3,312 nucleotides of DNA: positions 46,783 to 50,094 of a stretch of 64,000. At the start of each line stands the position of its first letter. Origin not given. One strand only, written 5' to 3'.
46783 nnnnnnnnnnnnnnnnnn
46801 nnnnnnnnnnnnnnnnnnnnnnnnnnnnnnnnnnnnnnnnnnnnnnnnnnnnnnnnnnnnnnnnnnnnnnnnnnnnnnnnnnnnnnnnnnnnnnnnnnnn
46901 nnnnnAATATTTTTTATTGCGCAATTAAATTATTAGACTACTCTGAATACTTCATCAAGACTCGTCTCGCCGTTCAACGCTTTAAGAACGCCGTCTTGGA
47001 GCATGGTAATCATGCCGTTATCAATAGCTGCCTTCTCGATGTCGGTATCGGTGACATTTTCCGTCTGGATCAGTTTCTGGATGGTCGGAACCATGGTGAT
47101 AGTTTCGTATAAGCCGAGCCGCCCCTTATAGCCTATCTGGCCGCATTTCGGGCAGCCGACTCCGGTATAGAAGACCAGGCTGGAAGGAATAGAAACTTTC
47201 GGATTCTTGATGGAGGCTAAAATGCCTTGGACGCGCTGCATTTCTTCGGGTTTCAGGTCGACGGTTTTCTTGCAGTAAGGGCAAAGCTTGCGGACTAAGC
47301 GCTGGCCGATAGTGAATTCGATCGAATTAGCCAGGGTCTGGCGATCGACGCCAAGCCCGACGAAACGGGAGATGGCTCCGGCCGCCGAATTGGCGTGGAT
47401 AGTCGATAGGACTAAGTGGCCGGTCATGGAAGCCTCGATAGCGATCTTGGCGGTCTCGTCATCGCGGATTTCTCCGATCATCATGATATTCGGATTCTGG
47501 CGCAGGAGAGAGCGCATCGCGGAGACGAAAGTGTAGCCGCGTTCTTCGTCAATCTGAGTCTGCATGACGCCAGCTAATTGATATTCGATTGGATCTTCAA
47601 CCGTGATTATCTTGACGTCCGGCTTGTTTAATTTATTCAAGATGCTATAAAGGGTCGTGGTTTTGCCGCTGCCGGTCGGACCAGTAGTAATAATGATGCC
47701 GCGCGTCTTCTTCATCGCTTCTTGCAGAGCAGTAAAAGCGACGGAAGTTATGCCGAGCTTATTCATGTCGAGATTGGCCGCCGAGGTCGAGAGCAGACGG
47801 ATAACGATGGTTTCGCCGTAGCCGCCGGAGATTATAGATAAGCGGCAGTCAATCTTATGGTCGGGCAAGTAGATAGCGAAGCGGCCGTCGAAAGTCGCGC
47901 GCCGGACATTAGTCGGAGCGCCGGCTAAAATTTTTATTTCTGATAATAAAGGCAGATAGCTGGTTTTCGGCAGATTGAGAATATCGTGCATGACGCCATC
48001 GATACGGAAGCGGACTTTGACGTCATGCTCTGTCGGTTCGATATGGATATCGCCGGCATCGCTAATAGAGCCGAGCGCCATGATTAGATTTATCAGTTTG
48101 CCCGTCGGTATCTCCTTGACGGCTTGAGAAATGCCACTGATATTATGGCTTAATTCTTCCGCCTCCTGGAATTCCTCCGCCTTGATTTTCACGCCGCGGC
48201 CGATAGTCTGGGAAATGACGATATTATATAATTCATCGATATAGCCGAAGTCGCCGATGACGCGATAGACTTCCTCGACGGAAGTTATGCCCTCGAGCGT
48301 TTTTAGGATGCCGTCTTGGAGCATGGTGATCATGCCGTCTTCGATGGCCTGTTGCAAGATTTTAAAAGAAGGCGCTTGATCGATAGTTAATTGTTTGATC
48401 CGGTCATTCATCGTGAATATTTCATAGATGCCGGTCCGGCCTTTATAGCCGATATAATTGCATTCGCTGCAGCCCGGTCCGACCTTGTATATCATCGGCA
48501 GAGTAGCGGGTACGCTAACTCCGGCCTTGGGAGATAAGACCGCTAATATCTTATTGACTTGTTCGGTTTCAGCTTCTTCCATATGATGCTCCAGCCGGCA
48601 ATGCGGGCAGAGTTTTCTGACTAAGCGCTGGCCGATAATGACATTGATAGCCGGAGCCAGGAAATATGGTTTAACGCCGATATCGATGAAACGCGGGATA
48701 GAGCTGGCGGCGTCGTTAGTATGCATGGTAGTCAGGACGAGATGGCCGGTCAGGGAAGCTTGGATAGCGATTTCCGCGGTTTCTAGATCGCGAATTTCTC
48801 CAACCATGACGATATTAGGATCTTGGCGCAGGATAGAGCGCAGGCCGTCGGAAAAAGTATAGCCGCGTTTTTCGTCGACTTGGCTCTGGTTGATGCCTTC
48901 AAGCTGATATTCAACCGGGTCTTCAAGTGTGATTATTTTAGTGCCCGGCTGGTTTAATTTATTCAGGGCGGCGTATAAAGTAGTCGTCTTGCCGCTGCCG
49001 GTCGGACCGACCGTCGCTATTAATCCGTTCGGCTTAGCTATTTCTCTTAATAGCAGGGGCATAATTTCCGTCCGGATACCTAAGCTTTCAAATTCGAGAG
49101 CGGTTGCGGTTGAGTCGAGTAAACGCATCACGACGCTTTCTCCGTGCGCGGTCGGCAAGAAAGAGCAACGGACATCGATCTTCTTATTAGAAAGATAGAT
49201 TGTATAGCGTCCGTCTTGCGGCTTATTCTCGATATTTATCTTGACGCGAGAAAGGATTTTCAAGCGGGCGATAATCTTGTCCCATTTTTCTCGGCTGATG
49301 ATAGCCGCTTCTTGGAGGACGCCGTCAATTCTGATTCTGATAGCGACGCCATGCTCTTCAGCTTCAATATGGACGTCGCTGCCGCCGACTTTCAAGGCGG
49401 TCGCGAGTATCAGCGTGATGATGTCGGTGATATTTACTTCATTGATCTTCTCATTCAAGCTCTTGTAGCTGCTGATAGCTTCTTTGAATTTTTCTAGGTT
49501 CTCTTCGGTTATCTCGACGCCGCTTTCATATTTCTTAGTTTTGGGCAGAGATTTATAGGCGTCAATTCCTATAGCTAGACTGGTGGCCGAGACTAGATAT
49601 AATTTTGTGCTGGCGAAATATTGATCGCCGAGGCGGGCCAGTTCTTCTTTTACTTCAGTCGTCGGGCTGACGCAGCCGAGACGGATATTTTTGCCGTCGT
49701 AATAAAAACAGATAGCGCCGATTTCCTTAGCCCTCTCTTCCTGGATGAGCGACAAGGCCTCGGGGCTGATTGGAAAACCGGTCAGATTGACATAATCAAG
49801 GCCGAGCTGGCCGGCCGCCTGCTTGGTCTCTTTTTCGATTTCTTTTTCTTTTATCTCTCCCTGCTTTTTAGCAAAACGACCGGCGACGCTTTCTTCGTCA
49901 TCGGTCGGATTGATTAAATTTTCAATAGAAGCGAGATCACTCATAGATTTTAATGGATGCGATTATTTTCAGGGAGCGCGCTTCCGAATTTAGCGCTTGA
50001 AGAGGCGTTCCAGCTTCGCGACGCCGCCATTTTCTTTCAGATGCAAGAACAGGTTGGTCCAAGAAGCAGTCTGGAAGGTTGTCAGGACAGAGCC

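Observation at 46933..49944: PilB/GspE-type motor ATPase encoded as a covalent tandem of two complete ATPase modules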

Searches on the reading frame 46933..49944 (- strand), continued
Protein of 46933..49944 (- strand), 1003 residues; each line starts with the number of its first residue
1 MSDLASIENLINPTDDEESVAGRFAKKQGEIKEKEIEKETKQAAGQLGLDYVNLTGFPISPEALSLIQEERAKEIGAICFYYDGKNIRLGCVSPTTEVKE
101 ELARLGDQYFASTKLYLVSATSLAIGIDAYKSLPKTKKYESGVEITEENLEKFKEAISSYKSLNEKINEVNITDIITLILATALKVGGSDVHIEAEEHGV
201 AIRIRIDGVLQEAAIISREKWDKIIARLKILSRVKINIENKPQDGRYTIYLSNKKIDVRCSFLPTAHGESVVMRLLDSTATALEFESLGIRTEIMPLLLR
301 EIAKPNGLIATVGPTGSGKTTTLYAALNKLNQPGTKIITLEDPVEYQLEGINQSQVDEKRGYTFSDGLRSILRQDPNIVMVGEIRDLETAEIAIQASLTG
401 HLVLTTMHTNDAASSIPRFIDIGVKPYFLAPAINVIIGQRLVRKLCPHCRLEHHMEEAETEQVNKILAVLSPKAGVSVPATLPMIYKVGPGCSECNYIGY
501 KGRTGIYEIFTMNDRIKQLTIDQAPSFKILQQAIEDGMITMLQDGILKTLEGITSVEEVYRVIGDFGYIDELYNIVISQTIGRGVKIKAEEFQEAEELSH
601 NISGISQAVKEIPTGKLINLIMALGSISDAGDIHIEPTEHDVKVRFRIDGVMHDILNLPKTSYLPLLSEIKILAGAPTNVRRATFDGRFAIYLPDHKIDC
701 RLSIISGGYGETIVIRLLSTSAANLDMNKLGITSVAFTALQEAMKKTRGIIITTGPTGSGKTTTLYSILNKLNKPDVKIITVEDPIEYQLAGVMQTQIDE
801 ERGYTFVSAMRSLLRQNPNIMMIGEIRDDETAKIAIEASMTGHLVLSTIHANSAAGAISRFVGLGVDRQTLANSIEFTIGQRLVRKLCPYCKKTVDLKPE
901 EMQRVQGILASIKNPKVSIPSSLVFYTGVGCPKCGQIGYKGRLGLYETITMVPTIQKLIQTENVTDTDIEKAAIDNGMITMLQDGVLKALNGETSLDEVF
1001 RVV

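Call 73: find_encoding_contigs(protein=P0123, flank=8000, max_places=1)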
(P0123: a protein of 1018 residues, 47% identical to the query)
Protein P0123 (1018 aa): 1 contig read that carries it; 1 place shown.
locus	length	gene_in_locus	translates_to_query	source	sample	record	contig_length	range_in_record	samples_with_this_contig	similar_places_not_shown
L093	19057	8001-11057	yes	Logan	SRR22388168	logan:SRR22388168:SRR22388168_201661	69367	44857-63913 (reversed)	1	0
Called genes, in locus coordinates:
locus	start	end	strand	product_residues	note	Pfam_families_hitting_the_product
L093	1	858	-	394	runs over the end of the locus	PF11258:DUF3048, PF17479:DUF3048_C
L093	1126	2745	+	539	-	-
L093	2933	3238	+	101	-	-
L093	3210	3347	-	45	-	-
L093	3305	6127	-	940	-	PF02739:5_3_exonuc_N, PF01367:5_3_exonuc, PF12826:HHH_2 (weak), PF14520:HHH_5 (weak), PF01612:DNA_pol_A_exo1, PF22619:DNA_polI_exo1, PF00476:DNA_pol_A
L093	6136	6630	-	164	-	PF02367:TsaE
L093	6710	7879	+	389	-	PF01368:DHH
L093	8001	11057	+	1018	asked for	PF13604:AAA_30 (faint), PF05157:MshEN, PF13401:AAA_22 (faint), PF01637:ATPase_2 (faint), PF04851:ResIII (faint), PF14532:Sigma54_activ_2 (faint), PF00437:T2SSE, PF00437:T2SSE, +9 more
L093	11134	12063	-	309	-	-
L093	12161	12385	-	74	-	-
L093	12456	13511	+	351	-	PF05496:RuvB_N, PF00004:AAA, PF07728:AAA_5, PF17864:AAA_lid_4, PF05491:WHD_RuvB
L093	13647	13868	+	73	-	-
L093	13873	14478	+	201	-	-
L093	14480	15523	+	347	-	PF02547:Queuosine_synth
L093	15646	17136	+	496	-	PF00932:LTD, PF18942:DUF5689 (faint), PF04076:BOF (weak), PF01336:tRNA_anti-codon (faint)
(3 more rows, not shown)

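Call 74: find_encoding_contigs(protein=P0285, flank=8000, max_places=1)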
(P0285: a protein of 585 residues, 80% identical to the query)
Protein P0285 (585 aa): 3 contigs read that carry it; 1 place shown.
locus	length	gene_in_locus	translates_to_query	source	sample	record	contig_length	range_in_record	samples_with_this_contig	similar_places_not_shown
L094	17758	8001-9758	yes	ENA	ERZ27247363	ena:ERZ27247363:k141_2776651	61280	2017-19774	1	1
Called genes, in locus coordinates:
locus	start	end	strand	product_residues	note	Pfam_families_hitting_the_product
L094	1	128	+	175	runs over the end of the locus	-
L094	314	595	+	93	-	-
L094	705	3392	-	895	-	PF02463:SMC_N, PF13175:AAA_15, PF13476:AAA_23, PF13304:AAA_21 (weak)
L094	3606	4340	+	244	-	-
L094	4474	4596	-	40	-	-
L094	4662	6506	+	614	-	PF06480:FtsH_ext (weak), PF06068:TIP49 (weak), PF00004:AAA, PF07728:AAA_5 (weak), PF20720:nSTAND3 (faint), PF17862:AAA_lid_3, PF01434:Peptidase_M41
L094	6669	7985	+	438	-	PF24400:DUF7544 (weak)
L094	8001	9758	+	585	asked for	PF00437:T2SSE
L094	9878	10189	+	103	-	PF01258:zf-dskA_traR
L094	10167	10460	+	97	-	-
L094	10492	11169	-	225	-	-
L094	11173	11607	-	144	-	PF02367:TsaE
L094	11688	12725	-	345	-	PF00814:TsaD, PF22521:HypF_C_2 (faint)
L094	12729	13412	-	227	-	-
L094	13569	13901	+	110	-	PF00583:Acetyltransf_1, PF13508:Acetyltransf_7, PF08445:FR47 (weak), PF13673:Acetyltransf_10 (weak)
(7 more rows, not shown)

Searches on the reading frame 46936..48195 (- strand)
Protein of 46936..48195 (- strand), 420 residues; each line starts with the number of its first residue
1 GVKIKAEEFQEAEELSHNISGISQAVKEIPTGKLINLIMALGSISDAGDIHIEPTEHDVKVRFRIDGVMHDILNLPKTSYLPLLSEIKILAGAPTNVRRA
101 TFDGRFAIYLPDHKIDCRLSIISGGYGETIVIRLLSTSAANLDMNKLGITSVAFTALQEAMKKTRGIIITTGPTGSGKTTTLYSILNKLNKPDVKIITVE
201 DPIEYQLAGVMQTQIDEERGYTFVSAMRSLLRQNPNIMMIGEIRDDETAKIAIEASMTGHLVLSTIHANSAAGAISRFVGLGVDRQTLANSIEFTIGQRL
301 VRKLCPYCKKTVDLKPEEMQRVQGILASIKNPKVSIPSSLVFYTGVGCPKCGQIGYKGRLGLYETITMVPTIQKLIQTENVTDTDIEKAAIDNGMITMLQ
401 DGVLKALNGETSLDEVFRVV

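Call 71: search_protein_families(library=ncbifam, proteins=[window:46936-48195:-], max_evalue=1e-30)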
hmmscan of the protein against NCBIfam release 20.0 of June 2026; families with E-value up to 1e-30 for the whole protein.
window:46936-48195:- (420 aa): 6 families
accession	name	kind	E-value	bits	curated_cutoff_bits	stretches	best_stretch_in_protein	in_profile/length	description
TIGR02533.1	type_II_gspE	equivalog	1.9e-127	425.9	630.25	1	11-419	89-485/486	type II secretion system ATPase GspE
TIGR02538.1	type_IV_pilB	equivalog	2.7e-120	402.7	675.65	1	7-419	157-561/564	type IV-A pilus assembly ATPase PilB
NF007755.0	PRK10436.1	equivalog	3.3e-110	368.9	617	1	22-420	76-459/465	type II secretion system protein GspE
NF053534.1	T4PilAsmATPsTfpB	equivalog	6.4e-101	338.5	850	1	37-420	207-582/584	type IV pilus assembly ATPase TfpB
NF041000.1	ATPase_ComGA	equivalog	9.9e-70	234.6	300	1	45-302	10-266/267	competence type IV pilus ATPase ComGA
TIGR01420.1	pilT_fam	subfamily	3.7e-46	157.9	319.1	1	45-303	12-270/343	PilT/PilU family type 4a pilus ATPase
